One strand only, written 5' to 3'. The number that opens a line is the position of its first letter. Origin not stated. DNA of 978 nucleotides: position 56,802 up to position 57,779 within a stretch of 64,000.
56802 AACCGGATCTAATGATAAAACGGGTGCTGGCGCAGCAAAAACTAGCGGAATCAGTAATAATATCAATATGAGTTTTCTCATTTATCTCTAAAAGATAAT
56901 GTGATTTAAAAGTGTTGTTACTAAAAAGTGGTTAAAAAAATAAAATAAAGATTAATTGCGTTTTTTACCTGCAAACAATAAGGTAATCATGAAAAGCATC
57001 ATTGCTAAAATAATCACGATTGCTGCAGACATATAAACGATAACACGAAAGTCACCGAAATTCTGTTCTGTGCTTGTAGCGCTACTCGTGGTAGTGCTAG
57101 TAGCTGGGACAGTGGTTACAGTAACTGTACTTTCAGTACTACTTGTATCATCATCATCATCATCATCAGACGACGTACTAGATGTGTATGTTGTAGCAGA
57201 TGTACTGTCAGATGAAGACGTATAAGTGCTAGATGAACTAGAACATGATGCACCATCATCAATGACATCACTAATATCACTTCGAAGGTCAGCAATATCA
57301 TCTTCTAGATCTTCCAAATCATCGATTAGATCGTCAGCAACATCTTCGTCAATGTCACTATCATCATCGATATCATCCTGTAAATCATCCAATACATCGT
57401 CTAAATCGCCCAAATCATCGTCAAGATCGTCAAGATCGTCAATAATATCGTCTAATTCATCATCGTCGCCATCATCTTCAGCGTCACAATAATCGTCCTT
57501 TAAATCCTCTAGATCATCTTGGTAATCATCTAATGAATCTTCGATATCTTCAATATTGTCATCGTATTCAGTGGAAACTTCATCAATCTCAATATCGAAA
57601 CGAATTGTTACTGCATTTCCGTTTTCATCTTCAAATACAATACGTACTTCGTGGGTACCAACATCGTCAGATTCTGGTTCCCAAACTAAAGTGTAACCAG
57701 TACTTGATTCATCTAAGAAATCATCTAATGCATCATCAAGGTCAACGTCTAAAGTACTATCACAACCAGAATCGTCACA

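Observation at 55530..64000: Locus of four tandem, extremely acidic Ig-like/TSP3 surface proteins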

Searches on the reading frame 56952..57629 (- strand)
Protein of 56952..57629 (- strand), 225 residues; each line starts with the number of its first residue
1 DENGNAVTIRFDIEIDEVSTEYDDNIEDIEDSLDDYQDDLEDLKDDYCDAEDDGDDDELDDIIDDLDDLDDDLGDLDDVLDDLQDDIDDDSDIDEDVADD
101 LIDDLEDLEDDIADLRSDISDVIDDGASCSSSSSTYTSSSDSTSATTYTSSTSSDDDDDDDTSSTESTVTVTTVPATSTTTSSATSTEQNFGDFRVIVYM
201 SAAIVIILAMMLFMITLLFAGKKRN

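Call 38: predict_structure(alignment_id=A2)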
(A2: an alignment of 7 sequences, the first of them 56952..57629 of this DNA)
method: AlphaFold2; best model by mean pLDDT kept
length: 225 residues; sequences in the alignment: 7
mean_pLDDT: 67.7   pTM: 0.49
mean pLDDT of the five models: 67.7, 67.7, 67.5, 64.5, 60.2
residues with pLDDT >= 90: 70; 70-90: 57; 50-70: 16; < 50: 82
segments of 3 or more residues with pLDDT < 50: 1-16, 131-194
pLDDT, mean of each block of 10 residues (from residue 1): 41 48 87 92 92 91 95 94 91 85 91 92 80 41 34 35 37 29 33 54 79 78 51
secondary structure, 60 per line:
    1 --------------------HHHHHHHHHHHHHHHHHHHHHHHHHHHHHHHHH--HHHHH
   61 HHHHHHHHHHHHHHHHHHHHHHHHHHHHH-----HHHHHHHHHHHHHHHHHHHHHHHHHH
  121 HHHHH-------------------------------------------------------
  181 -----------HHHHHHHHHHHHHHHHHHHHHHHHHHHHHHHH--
elements in order: H21-53 H56-89 H95-125 H192-223

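Call 47: fold_search(model_id=the predicted structure, library=pdb)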
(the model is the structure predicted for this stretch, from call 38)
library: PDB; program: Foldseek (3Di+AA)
matches with E <= 10: 88; with E <= 0.001: 0
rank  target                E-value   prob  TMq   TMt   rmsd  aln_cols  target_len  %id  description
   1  5yny_B                4.8e-01  0.84  0.32  0.56   4.5       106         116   16  Structure of house dust mite allergen Der F 21 in PEG2KMME (released 2019-03-13)
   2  5yny_C                5.4e-01  0.84  0.32  0.58   4.3       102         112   16  Structure of house dust mite allergen Der F 21 in PEG2KMME (released 2019-03-13)
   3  9had_B                6.1e-01  0.97  0.40  0.75   4.8       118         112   15  Der f 21 dust mite allergen with computationally designed DerF21_b10 binder (released 2024-12-18)
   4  5yny_D                7.3e-01  0.98  0.38  0.74   2.2       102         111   15  Structure of house dust mite allergen Der F 21 in PEG2KMME (released 2019-03-13)
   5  9had_A                7.3e-01  0.75  0.33  0.57   4.5       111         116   17  Der f 21 dust mite allergen with computationally designed DerF21_b10 binder (released 2024-12-18)
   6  5yny_A                8.2e-01  0.75  0.32  0.56   4.4       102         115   16  Structure of house dust mite allergen Der F 21 in PEG2KMME (released 2019-03-13)
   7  4l8i_B                1.1e+00  0.80  0.34  0.59   3.9       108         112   17  Crystal structure of RSV epitope scaffold FFL_005 (released 2014-02-12)
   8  5ynx_A                1.1e+00  0.63  0.31  0.54   4.5       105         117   16  Structure of house dust mite allergen Der f 21 in PEG400 (released 2019-03-13)
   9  3mq1_A                1.1e+00  0.38  0.28  0.51   5.5        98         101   18  Crystal Structure of Dust Mite Allergen Der p 5 (released 2010-06-02)
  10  8zah_A                1.4e+00  0.47  0.31  0.27   4.8       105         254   16  Crystal structure of the channel protein CorA from Campylobacter jejuni (released 2024-06-19)
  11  8tmb_A                1.6e+00  0.51  0.33  0.23   4.3       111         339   17  Cryo-EM structure of CorA in complex with conformation-specific synthetic antibody C12 and 20 mM MgCl2, State MG20-1 (released 2025-02-12)
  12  3jcf_A                1.6e+00  0.44  0.33  0.22   4.3       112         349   17  Cryo-EM structure of the magnesium channel CorA in the closed symmetric magnesium-bound state (released 2016-02-17)
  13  8zak_A                1.7e+00  0.41  0.30  0.27   4.9       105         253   16  Crystal structure of the channel protein CorA from Campylobacter jejuni in complex with Ni2+ (released 2024-06-19)
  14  3mq1_E                1.7e+00  0.30  0.28  0.53   4.9        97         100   18  Crystal Structure of Dust Mite Allergen Der p 5 (released 2010-06-02)
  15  4jlr_S                1.9e+00  0.51  0.30  0.60   3.7       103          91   16  Crystal structure of a designed Respiratory Syncytial Virus Immunogen in complex with Motavizumab (released 2014-02-05)
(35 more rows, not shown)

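Call 58: search_protein_representatives(alignment_id=A2)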
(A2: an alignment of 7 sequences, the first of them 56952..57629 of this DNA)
Query: 7 sequences, 235 profile positions. Proteins with E-value up to 0.001 (for the whole library): 238; up to 1e-10: 124; up to 1e-30: 16. The best 150 are listed.
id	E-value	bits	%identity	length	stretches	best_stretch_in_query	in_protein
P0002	3.7e-96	337.5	-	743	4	1-235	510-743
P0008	1.0e-83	296.8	-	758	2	1-235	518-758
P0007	2.2e-80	285.8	-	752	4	1-234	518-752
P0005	1.6e-77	276.5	-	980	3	1-235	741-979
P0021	2.0e-77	276.2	-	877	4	1-232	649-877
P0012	1.0e-59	218.2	-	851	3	1-232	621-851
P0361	1.5e-55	204.6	-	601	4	1-234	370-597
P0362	5.0e-44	166.9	-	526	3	1-235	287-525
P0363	3.2e-41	157.7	-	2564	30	3-30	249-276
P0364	7.4e-36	140.1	-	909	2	35-231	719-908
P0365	2.4e-34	135.2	-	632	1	4-229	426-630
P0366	2.0e-33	132.1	-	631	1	34-231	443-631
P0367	1.3e-32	129.5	-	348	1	3-229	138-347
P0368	1.6e-31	126.0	-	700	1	3-232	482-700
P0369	2.3e-31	125.4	-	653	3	3-231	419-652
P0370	6.4e-31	124.0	-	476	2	38-233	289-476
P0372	4.1e-28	114.8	-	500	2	39-229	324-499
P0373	5.1e-28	114.5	-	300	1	32-229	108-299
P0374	5.1e-28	114.5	-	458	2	13-229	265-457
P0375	1.5e-27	113.0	-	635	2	36-231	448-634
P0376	1.6e-27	112.9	-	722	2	34-229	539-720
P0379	2.3e-26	109.1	-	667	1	3-230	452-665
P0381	1.2e-25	106.7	-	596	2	34-229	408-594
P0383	3.5e-24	101.9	-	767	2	4-229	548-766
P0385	1.0e-23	100.4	-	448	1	32-230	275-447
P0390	9.3e-23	97.3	-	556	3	31-229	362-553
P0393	2.9e-22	95.7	-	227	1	34-230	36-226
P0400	1.8e-21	93.0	-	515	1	29-229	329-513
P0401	1.9e-21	92.9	-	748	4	3-228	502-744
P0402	2.4e-21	92.6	-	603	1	34-229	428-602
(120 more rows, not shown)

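Call 60: search_protein_families(library=pfam, proteins=[P0365, P0368, P0379, P0383, P0402, P0373, P0393, P0364, P0390, P0376], max_evalue=0.01)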
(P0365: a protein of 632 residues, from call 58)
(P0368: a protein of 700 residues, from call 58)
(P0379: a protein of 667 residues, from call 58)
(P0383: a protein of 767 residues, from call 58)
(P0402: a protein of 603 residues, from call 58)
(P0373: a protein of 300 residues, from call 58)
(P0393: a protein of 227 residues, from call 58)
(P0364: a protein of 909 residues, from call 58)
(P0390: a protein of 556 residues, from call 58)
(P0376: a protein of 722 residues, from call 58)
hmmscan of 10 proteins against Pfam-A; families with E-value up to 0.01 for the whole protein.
P0365 (632 aa): 8 families
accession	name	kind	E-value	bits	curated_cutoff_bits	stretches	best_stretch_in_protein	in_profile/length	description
PF05345.18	He_PIG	-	7.6e-22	78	24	2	364-449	2-96/96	Putative Ig domain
PF17963.7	Big_9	-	3.6e-13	50.6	23.6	3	361-446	1-88/89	Bacterial Ig domain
PF00630.25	Filamin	-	3.1e-06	28.4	26.9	0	277-345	18-91/93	Filamin/ABP280 repeat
PF06160.17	EzrA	-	0.00015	20.7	39.6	1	454-545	58-148/557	Septation ring formation regulator, EzrA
PF02412.23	TSP_3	-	0.00025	21.1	25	1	125-146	15-36/36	Thrombospondin type 3 repeat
PF18911.6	PKD_4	-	0.00073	20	27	1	361-448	1-83/85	PKD domain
PF13476.12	AAA_23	-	0.0017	19.4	27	1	370-543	67-201/201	AAA domain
PF00801.26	PKD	-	0.0023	18.3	23.5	0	313-345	37-73/80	PKD domain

P0368 (700 aa): 11 families
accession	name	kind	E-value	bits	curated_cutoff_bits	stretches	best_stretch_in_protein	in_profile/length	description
PF07705.17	CARDB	-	2.4e-23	82.7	22.7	3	187-289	3-100/101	CARDB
PF05345.18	He_PIG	-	2.9e-14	53.7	24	1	422-505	2-95/96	Putative Ig domain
PF17963.7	Big_9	-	4.8e-07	31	23.6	1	419-504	1-89/89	Bacterial Ig domain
PF02412.23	TSP_3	-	1.5e-06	28.2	25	1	144-165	15-36/36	Thrombospondin type 3 repeat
PF06160.17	EzrA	-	0.00023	20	39.6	1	511-605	57-151/557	Septation ring formation regulator, EzrA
PF05008.21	V-SNARE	-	0.00024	21.9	25.9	1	522-607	4-89/92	Vesicle transport v-SNARE protein N-terminus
PF07926.17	TPR_MLP1_2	-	0.0014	19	36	1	499-604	7-117/129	TPR/MLP1/MLP2-like protein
PF06005.17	ZapB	-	0.0043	17.9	31.5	0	556-612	20-68/71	Cell division protein ZapB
PF20990.2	DUF2207_C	-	0.0045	17.2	33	0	511-697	45-189/247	Predicted membrane protein (DUF2207) C-terminal domain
PF05531.17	NPV_P10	-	0.0065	17.4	29.8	1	553-608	10-60/75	Nucleopolyhedrovirus P10 protein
PF07352.17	Phage_Mu_Gam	-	0.0083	16.5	28.3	0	555-621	10-78/149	Bacteriophage Mu Gam like protein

P0379 (667 aa): 6 families
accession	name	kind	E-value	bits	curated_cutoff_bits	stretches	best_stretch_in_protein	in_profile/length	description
PF18911.6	PKD_4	-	2.1e-31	108.2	27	3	391-473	1-81/85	PKD domain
PF00801.26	PKD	-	9.8e-24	83.6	23.5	3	209-281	3-74/80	PKD domain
PF13927.12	Ig_3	-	2.4e-08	34.8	30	1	206-278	2-67/78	Immunoglobulin domain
PF07926.17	TPR_MLP1_2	-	0.00031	21.2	36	1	486-581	21-120/129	TPR/MLP1/MLP2-like protein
PF13476.12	AAA_23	-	0.0041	18.2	27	1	497-572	119-199/201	AAA domain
PF05667.16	CCDC22_CC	-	0.0073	15.9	39.2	0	486-573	178-263/477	CCDC22 protein coiled-coil region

P0383 (767 aa): 9 families
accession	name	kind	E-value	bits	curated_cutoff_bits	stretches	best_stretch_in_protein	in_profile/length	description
PF05345.18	He_PIG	-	5.5e-22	78.5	24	2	492-572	8-96/96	Putative Ig domain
PF17963.7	Big_9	-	1.5e-14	55.1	23.6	2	491-569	7-88/89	Bacterial Ig domain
PF17892.7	Cadherin_5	-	2.6e-10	40.4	26.5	2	508-571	32-97/98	Cadherin-like domain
PF19077.6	Big_13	-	4.4e-06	27.6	27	1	501-569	27-98/102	Bacterial Ig-like domain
PF22352.2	K319L-like_PKD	-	1.1e-05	25.7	27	1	498-571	8-84/84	K319L-like, PKD domain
PF00630.25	Filamin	-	6.7e-05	24.1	26.9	0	488-579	8-88/93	Filamin/ABP280 repeat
PF17957.7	Big_7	-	0.00014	22.9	24.1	0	493-552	10-69/70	Bacterial Ig domain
PF18337.7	Tudor_RapA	-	0.0028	18.3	26.4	0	390-416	8-34/62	RapA N-terminal Tudor like domain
PF15418.12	DUF4625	-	0.003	18.3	27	0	541-571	100-130/131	Domain of unknown function (DUF4625)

P0402 (603 aa): 7 families
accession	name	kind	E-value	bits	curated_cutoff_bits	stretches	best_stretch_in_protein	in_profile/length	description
PF02412.23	TSP_3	-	8.2e-25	86.6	25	3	329-363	2-36/36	Thrombospondin type 3 repeat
PF06391.18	MAT1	-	0.00039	20.8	25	1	438-533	62-156/201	CDK-activating kinase assembly factor MAT1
PF07160.18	SKA1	-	0.00063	20.1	29.6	1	438-553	2-114/243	Spindle and kinetochore-associated protein 1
PF06009.19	Laminin_II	-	0.0026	18.2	33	1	434-519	14-99/138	Laminin Domain II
PF06008.19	Laminin_I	-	0.006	16.8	34.6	1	435-526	17-105/259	Laminin Domain I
PF01496.24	V_ATPase_I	-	0.0076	14.7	30.7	0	430-521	30-121/815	V-type ATPase 116kDa subunit family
PF10939.13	DUF2631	-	0.0092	16.3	25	0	557-598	6-49/66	Protein of unknown function (DUF2631)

P0373 (300 aa): 3 families
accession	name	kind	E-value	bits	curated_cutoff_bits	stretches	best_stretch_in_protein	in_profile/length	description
PF04513.17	Baculo_PEP_C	-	0.0018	18.8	38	1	151-206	37-87/140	Baculovirus polyhedron envelope protein, PEP, C terminus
PF20990.2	DUF2207_C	-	0.0062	16.7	33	0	132-296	58-182/247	Predicted membrane protein (DUF2207) C-terminal domain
PF25764.1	KIF21A_4th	-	0.0068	16.5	33.1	1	131-204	39-115/183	KIF21A-like domain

P0393 (227 aa): 3 families
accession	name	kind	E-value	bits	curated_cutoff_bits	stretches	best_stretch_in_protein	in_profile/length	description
PF00584.25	SecE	-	0.0014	19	22.7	1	195-225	17-47/55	SecE/Sec61-gamma subunits of protein translocation complex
PF04012.17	PspA_IM30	-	0.0022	18.1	33.9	1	35-162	48-165/220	PspA/IM30 family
PF24615.2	Spectrin_Anc-1_2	-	0.0083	16.8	28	0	67-137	31-103/105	Nuclear anchorage protein 1, spectrin repeat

P0364 (909 aa): 2 families
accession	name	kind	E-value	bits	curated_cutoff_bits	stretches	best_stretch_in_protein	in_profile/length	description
PF21773.2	ODAD1_CC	-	0.00021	20.9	27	0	566-639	201-275/287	ODAD1 central coiled coil region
PF03961.19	FapA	-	0.0091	16.1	31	0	673-787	125-230/272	Flagellar Assembly Protein A beta solenoid domain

P0390 (556 aa): 1 family
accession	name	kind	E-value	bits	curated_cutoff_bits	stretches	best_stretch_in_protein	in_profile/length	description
PF10157.14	BORCS6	-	0.0076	16.8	35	0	86-158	9-82/101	BLOC-1-related complex sub-unit 6 C-terminal helix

P0376 (722 aa): 10 families
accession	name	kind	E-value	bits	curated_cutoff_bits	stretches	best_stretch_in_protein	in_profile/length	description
PF18911.6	PKD_4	-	1.4e-35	121.6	27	2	360-441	1-83/85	PKD domain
PF00801.26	PKD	-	2.5e-28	98.3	23.5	2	176-240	11-75/80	PKD domain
PF02412.23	TSP_3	-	1.8e-12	47.1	25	2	474-513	1-36/36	Thrombospondin type 3 repeat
PF17963.7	Big_9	-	6.3e-06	27.4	23.6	0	360-437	1-84/89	Bacterial Ig domain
PF13851.11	GAS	-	0.00015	21.6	32.3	1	538-643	51-154/200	Growth-arrest specific micro-tubule binding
PF22352.2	K319L-like_PKD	-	0.0012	19.2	27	0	187-246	18-84/84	K319L-like, PKD domain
PF21027.3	Sde0182_C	-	0.0026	18.8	27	0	190-226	10-47/83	Cellulose-binding protein Sde0182, C-terminal domain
PF04871.18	Uso1_p115_C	-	0.003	18.2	28.4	1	541-635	8-100/121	Uso1 / p115 like vesicle tethering protein, C terminal region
PF06160.17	EzrA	-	0.0034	16.2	39.6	1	541-634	122-212/557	Septation ring formation regulator, EzrA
PF04012.17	PspA_IM30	-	0.0079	16.3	33.9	0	576-647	18-89/220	PspA/IM30 family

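Call 61: list_cluster_members(proteins=[P0365, P0368, P0379, P0383, P0402, P0373, P0393, P0364, P0012, P0376])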
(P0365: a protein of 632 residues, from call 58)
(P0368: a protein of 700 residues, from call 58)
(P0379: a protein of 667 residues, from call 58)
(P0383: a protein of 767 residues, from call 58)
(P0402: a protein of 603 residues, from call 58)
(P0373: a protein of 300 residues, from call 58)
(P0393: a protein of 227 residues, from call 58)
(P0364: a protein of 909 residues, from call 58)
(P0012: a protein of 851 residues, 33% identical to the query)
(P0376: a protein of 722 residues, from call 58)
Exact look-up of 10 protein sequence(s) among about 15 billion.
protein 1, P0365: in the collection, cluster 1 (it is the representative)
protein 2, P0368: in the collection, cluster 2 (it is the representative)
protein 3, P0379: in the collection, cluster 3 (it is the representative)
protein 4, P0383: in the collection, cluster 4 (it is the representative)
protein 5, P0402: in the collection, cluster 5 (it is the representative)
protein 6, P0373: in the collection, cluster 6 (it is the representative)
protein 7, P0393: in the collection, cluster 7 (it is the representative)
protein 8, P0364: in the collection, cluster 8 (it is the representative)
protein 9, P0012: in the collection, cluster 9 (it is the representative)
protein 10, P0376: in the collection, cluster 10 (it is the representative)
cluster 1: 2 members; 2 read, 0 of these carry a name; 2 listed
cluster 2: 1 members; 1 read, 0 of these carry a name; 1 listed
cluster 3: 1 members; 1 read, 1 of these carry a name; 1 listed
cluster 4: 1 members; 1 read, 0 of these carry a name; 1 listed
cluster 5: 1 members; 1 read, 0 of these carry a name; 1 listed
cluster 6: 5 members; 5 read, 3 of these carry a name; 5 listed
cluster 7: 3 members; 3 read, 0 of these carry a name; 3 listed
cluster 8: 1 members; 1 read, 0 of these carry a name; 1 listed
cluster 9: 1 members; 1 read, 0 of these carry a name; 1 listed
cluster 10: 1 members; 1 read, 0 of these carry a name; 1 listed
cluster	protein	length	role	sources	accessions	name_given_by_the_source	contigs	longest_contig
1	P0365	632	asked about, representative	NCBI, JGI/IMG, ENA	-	-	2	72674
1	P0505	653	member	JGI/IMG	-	-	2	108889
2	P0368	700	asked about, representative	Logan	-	-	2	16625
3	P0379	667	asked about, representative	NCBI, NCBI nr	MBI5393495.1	PKD domain-containing protein [Candidatus Woesearchaeota archaeon]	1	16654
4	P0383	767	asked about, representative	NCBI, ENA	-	-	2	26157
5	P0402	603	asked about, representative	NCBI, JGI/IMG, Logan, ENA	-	-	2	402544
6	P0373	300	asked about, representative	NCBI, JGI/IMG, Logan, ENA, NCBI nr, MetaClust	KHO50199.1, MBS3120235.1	MAG: hypothetical protein QT02_C0001G0047 [archaeon GW2011_AR9] | \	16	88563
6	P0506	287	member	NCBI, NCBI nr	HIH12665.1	TPA: hypothetical protein HA242_03000 [Candidatus Woesearchaeota archaeon] | hypothetical protein [Candidatus Woesearchaeota archaeon]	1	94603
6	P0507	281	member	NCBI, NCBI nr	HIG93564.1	TPA: hypothetical protein HA234_05195 [Candidatus Woesearchaeota archaeon] | hypothetical protein [Candidatus Woesearchaeota archaeon]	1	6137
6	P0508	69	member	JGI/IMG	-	-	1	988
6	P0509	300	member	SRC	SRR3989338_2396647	-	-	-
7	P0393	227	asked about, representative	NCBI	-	-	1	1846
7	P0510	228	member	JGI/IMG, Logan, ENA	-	-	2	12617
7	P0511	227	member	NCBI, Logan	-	-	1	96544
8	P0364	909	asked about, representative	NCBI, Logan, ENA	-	-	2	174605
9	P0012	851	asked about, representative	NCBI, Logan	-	-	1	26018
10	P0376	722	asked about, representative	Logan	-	-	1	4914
